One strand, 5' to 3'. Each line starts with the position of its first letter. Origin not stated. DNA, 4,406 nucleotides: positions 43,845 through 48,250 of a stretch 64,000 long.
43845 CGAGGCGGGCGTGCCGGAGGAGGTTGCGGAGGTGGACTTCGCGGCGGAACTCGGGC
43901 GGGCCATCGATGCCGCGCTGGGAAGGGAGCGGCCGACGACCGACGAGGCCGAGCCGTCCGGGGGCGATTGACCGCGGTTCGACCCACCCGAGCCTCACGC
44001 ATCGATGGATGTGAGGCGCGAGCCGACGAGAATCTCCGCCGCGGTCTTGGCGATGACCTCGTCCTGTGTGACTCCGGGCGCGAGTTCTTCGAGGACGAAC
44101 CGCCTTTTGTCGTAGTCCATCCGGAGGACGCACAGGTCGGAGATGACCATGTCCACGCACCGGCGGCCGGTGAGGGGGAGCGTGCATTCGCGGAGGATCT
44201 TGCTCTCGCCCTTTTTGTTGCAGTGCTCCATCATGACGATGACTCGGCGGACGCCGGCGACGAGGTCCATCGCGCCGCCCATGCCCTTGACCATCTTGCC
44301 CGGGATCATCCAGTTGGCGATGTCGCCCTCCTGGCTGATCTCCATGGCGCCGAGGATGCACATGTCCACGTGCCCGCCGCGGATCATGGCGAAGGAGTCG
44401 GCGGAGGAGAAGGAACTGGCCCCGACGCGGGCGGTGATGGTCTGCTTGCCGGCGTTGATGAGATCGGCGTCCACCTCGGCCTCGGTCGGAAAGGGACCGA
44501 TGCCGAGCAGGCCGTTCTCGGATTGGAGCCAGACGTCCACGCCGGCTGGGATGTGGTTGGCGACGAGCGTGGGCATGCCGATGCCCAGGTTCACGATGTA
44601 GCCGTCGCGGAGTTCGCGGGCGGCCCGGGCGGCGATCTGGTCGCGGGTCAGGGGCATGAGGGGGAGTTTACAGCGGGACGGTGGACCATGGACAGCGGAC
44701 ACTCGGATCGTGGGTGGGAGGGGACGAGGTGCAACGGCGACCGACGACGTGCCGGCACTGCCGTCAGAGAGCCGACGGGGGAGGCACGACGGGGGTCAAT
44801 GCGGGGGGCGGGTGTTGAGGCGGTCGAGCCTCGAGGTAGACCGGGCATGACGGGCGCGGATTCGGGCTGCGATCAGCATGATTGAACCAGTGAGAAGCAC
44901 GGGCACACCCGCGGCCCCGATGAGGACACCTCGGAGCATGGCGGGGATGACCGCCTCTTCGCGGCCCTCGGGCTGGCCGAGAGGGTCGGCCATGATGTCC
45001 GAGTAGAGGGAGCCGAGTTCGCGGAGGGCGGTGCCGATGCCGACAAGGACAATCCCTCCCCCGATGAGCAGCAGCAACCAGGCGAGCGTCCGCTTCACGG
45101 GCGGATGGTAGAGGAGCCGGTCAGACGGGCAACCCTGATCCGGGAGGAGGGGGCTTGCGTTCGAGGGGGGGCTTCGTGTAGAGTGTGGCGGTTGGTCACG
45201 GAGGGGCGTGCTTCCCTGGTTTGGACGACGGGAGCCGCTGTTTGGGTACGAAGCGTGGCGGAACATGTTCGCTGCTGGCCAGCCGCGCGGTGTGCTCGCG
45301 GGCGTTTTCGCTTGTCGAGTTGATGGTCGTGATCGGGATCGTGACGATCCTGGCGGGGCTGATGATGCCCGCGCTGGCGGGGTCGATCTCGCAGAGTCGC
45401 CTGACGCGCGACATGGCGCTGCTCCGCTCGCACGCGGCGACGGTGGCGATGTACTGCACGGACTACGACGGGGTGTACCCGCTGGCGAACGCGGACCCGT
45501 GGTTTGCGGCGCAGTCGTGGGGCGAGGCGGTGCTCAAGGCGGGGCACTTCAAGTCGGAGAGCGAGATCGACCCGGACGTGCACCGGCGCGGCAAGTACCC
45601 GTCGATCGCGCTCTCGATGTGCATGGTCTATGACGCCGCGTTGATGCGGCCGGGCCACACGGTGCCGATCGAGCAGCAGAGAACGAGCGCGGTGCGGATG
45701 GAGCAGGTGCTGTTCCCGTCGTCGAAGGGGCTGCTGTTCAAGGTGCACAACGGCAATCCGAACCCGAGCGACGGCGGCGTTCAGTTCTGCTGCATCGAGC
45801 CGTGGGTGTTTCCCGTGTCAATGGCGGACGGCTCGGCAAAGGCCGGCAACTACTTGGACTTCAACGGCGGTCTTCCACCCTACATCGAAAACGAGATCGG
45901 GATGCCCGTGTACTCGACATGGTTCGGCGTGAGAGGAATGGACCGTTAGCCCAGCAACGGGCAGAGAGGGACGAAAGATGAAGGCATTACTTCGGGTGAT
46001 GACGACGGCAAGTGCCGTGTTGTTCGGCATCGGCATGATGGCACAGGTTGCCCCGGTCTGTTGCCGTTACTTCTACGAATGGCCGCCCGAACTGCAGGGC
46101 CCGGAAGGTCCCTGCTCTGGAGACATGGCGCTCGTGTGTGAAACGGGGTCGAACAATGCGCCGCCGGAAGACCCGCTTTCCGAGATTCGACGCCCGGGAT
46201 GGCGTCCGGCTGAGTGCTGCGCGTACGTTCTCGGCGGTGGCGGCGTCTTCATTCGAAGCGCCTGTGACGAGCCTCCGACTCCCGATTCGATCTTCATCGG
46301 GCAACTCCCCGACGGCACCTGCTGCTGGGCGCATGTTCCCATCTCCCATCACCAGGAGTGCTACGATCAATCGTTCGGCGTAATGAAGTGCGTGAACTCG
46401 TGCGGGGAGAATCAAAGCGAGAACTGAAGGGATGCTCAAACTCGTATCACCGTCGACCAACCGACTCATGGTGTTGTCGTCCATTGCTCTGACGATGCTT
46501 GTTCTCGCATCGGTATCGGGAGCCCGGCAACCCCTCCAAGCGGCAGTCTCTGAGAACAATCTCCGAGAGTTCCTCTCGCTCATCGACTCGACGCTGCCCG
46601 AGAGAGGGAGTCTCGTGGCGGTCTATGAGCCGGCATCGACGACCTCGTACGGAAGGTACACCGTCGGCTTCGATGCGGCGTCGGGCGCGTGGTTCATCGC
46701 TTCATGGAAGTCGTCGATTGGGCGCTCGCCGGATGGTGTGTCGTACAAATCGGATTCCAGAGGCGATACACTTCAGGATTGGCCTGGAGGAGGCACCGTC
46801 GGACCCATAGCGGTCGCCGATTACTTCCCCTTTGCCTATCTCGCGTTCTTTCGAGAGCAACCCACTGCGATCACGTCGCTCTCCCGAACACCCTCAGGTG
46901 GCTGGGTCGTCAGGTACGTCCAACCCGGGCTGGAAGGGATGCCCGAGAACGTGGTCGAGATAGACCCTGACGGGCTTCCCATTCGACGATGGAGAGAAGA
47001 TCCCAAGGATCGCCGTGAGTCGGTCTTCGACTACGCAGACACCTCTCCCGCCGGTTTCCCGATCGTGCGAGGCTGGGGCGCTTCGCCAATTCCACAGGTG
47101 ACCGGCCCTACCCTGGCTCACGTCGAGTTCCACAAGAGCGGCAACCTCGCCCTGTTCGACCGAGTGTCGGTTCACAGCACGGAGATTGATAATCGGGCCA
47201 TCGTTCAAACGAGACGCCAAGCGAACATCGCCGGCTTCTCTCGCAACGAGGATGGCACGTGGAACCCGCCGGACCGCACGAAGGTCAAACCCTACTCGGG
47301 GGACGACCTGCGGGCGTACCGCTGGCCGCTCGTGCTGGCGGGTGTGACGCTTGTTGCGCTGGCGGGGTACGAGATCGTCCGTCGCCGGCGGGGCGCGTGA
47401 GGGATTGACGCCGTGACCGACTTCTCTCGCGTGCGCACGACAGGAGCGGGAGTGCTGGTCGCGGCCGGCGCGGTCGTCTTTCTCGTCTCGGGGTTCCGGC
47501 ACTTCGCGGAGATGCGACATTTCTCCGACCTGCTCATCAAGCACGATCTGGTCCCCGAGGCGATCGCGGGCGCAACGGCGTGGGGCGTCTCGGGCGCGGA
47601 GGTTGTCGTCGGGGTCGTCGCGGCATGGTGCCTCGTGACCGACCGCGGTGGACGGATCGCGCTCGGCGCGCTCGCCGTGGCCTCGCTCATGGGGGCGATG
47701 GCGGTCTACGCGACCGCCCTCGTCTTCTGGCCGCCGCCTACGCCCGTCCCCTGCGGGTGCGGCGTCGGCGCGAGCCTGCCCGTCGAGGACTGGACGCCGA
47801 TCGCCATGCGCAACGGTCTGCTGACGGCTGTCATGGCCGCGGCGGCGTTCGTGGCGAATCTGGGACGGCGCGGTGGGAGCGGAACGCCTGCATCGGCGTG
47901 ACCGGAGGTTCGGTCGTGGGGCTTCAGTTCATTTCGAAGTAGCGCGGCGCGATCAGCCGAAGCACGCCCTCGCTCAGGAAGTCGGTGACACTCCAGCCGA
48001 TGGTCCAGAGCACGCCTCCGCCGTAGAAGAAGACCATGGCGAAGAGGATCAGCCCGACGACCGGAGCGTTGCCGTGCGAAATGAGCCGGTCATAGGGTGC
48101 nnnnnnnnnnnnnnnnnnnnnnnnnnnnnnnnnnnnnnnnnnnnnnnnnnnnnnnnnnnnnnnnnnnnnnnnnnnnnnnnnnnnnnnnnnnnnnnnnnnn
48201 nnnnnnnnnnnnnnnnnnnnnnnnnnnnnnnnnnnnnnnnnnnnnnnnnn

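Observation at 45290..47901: Lower-GC four-gene cluster: pseudopilin-like protein, 12-Cys secreted protein, anchored secreted protein and MauE-like membrane protein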

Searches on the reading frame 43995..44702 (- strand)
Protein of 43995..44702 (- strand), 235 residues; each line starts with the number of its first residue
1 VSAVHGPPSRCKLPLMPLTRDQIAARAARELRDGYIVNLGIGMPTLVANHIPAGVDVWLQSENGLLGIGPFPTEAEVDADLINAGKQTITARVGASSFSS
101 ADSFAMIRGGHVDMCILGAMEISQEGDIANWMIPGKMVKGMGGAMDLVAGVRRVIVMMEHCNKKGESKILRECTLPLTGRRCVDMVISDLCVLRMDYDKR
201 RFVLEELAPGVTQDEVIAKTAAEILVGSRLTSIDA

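Call 3: search_protein_families(library=pfam, proteins=[window:43995-44702:-], max_evalue=0.1)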
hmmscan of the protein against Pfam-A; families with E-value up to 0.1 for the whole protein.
window:43995-44702:- (235 aa): 2 families
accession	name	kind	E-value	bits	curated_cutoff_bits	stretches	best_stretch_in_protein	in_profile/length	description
PF01144.29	CoA_trans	-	2.1e-52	178.1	23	1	21-218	2-216/217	Coenzyme A transferase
PF13336.12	AcetylCoA_hyd_C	-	5e-05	23.7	23.7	1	114-196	36-127/154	Acetyl-CoA hydrolase/transferase C-terminal domain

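Call 4: search_protein_families(library=ncbifam, proteins=[window:43995-44702:-], max_evalue=0.1)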
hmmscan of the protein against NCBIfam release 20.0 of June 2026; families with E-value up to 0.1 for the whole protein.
window:43995-44702:- (235 aa): 1 family
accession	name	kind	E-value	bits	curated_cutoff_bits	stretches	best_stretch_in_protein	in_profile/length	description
TIGR02428.1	pcaJ_scoB_fam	subfamily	1.3e-98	328.4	243.55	1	19-224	2-205/207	3-oxoacid CoA-transferase subunit B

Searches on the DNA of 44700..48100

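Call 66: search_rna_families(source=window, start=44700, end=48100, threshold=evalue, max_evalue=1)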
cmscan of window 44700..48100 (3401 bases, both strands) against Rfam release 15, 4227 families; matches with E-value up to 1: 0.
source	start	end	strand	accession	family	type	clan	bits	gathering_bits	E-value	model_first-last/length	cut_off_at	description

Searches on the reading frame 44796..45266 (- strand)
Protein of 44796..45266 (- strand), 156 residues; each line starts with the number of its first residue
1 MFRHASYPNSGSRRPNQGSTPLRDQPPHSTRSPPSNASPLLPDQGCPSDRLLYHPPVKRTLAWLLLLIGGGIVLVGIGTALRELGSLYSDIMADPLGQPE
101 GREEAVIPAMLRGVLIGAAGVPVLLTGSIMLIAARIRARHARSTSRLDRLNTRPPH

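Call 3: search_protein_families(library=pfam, proteins=[window:44796-45266:-], max_evalue=0.1)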
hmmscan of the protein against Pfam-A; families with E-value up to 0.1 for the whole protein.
window:44796-45266:- (156 aa): 1 family
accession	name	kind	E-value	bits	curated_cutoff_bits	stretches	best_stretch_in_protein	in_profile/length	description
PF09534.15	Trp_oprn_chp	-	0.059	13.7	29.6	1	57-142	66-152/180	Tryptophan-associated transmembrane protein (Trp_oprn_chp)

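Call 4: search_protein_families(library=ncbifam, proteins=[window:44796-45266:-], max_evalue=0.1)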
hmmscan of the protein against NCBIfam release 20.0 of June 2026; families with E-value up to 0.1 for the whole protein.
window:44796-45266:- (156 aa): 0 families

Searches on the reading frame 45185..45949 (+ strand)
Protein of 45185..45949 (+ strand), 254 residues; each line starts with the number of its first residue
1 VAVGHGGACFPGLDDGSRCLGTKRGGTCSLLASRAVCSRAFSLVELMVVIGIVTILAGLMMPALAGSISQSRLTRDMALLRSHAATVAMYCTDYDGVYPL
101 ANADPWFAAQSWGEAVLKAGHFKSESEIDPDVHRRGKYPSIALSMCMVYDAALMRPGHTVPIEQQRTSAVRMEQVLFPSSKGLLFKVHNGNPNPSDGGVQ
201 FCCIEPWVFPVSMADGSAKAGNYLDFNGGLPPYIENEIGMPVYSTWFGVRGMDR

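Call 3: search_protein_families(library=pfam, proteins=[window:45185-45949:+], max_evalue=0.1)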
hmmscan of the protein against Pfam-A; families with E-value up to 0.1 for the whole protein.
window:45185-45949:+ (254 aa): 1 family
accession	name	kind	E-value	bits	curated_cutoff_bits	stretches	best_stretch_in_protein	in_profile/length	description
PF07963.17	N_methyl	-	0.00012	21.9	21.2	1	38-60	4-26/27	Prokaryotic N-terminal methylation motif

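Call 4: search_protein_families(library=ncbifam, proteins=[window:45185-45949:+], max_evalue=0.1)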
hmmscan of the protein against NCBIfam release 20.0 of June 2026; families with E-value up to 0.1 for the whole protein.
window:45185-45949:+ (254 aa): 8 families
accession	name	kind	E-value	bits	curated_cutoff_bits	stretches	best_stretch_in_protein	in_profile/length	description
NF007862.0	PRK10574.1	equivalog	3.8e-06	27.1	138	1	39-77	5-43/145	prepilin peptidase-dependent pilin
TIGR01710.1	typeII_sec_gspG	equivalog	2.8e-05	24.1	88.85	1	39-99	1-60/134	type II secretion system major pseudopilin GspG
TIGR01708.2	typeII_sec_gspH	equivalog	0.0007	19.6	80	1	39-79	2-42/169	type II secretion system minor pseudopilin GspH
TIGR02596.1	TIGR02596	subfamily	0.0014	18.7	70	1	41-85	1-45/196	Verru_Chthon cassette protein D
TIGR02532.1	IV_pilin_GFxxxE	domain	0.0017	18.1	16.3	1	39-59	2-22/24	prepilin-type N-terminal cleavage/methylation domain-containing protein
NF040999.1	pilin_ComGC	equivalog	0.0021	18.2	75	1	39-90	2-53/84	competence type IV pilus major pilin ComGC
NF041775.1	typeIV_PilA_Myxo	equivalog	0.0051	16.8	400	1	38-66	10-38/214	type IV pilin protein PilA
NF041013.1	T4P_ComGE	equivalog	0.0056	16.8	49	1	39-70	4-35/83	competence type IV pilus minor pilin ComGE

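Call 61: search_solved_structures(query=A5, max_evalue=1, show_alignments=1)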
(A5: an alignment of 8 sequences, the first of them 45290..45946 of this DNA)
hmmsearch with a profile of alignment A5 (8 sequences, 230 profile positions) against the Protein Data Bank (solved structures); distinct sequences matched with E-value up to 1: 22.
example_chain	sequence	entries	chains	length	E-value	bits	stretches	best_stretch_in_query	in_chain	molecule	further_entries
9egp_A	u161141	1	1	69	2.2e-06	30.6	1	10-75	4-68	Geopilin domain 1 protein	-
5kua_A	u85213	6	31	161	2.3e-06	30.5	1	17-72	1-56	pilin | Neisseria meningitidis PilE variant SB-GATDH | Neisseria meningitidis PilE, SB-DATDH variant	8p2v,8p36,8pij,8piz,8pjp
2hi2_A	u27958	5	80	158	2.8e-06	30.3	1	17-75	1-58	Fimbrial protein | PilA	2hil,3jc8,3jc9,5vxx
8p3b_A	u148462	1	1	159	3e-06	30.1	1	17-72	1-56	Fimbrial protein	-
1ay2_A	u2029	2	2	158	3.5e-06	29.9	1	17-70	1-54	TYPE 4 PILIN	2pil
6gv9_A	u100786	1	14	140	5.1e-06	29.4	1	17-63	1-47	Prepilin peptidase-dependent protein D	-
7tgg_A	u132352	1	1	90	9.5e-06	28.5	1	6-59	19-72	Geopilin domain 1 protein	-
8pfb_G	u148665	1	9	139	1.6e-05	27.8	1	17-72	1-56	Type IV pilin PilE1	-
9laa_A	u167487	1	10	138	2.9e-05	26.9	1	8-48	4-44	Type IV pilin protein PilA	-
6xxd_A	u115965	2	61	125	3.2e-05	26.8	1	17-71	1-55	PilA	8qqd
8tob_GA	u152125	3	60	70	4.2e-05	26.4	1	18-66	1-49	Fimbrial protein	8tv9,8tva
2m7g_A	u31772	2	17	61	0.001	21.9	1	17-63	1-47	Geopilin domain 1 protein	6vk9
1oqw_A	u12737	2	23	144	0.0016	21.2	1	17-63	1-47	Fimbrial protein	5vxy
8tum_e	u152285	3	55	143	0.0017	21.2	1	17-61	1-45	Type IV major pilin protein PilA | Pilin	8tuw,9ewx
5wda_A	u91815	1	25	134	0.003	20.4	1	17-77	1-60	General secretion pathway protein G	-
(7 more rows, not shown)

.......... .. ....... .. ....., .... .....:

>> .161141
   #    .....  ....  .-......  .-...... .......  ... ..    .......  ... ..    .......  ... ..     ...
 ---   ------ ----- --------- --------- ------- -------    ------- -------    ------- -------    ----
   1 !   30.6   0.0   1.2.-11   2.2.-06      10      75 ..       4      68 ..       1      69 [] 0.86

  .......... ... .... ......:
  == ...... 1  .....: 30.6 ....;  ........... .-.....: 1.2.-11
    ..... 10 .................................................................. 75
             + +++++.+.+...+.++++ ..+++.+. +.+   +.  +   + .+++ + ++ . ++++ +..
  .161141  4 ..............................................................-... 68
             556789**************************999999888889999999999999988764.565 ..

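Call 62: search_protein_families(library=pfam, alignment_id=A5, max_evalue=1)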
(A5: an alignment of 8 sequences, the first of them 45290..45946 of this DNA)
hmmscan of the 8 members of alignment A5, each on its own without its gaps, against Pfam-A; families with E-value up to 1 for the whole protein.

A. member 1, window:45290-45946:+ (219 aa): 1 family
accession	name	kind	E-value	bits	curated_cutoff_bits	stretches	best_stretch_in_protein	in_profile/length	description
PF07963.17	N_methyl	-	8.7e-05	22.4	21.2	1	3-25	4-26/27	Prokaryotic N-terminal methylation motif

B. families by the number of members that match (of 8 scanned): 5 families
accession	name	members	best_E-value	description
PF07963.17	N_methyl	8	3.3e-06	Prokaryotic N-terminal methylation motif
PF25665.1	His1_capsid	1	0.0019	His1 virus capsid protein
PF15664.10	TMEM252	1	0.09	Transmembrane protein 252 family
PF00450.28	Peptidase_S10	1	0.19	Serine carboxypeptidase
PF23928.1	DUF7266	1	0.33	Family of unknown function (DUF7266)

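Call 76: search_protein_families(library=padloc, proteins=[window:45290-45949:+], max_evalue=0.01)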
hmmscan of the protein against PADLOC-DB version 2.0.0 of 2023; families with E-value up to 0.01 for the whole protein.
window:45290-45949:+ (219 aa): 0 families

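Call 78: find_related_loci(query=A5, collection=metagenome_contigs, flank=6000)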
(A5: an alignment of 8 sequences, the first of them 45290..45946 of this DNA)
Query A5 (219 aa) in metagenome_contigs; peptide patterns used: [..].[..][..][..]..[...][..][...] (x = any residue, [..] = any of these).
600 stretches matched a pattern (row limit reached: there are more); 155 encode a relative of the query (tblastn E <= 1e-3); the best 80 are kept; 80 distinct loci.
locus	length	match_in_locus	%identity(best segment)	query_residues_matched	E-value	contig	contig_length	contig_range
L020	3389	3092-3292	48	3-69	2e-14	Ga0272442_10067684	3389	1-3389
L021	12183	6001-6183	41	4-64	4e-11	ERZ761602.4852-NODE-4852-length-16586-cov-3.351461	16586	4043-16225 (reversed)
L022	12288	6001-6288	32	2-94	5e-11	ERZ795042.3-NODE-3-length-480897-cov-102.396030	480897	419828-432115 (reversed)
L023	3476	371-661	32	4-108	6e-11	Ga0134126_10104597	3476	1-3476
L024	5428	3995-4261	33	3-85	6e-11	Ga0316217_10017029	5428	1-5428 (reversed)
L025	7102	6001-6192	41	1-64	1e-10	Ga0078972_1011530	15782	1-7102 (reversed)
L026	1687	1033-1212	40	5-64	9e-11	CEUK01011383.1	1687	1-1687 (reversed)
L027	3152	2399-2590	39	1-64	1e-10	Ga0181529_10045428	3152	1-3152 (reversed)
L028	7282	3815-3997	41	6-66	3e-10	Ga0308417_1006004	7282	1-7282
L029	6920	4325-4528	35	5-72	4e-10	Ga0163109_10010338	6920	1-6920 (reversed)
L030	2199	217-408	36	6-69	5e-10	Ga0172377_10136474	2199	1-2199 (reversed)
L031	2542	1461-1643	36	4-64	6e-10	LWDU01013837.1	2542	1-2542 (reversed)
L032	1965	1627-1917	31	4-100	7e-10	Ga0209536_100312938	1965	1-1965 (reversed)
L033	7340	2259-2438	43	5-64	1e-9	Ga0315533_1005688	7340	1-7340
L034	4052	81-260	38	4-63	1e-9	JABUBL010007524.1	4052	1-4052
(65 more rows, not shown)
